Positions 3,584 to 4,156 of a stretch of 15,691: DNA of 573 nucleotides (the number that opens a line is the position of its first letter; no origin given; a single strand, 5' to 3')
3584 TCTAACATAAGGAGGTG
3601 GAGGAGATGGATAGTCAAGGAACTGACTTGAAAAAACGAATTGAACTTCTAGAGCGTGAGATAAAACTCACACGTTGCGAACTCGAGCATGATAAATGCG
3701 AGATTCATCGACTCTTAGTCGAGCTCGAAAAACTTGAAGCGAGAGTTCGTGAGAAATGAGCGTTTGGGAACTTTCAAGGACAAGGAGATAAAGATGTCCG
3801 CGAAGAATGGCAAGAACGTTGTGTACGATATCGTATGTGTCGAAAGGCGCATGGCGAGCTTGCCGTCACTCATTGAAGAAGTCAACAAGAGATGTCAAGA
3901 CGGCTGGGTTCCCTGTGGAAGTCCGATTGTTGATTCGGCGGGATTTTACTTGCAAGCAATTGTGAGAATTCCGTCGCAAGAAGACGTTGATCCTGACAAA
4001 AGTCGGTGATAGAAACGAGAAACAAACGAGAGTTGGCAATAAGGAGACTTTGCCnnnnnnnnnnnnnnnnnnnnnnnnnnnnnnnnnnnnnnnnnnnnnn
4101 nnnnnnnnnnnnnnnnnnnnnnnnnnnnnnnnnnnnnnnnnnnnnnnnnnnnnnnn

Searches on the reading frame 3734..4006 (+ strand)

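Call 35: search_protein_families(library=pfam, proteins=[window:3734-4006:+], max_evalue=0.01)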
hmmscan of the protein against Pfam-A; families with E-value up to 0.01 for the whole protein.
window:3734-4006:+ (91 aa): 0 families

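Call 36: search_protein_families(library=phrogs, proteins=[window:3734-4006:+], max_evalue=0.01)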
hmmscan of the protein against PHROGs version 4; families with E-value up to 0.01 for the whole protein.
window:3734-4006:+ (91 aa): 1 family
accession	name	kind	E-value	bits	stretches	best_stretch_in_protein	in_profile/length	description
phrog_2036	-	unknown function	0.0079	17.2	1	31-76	11-52/67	-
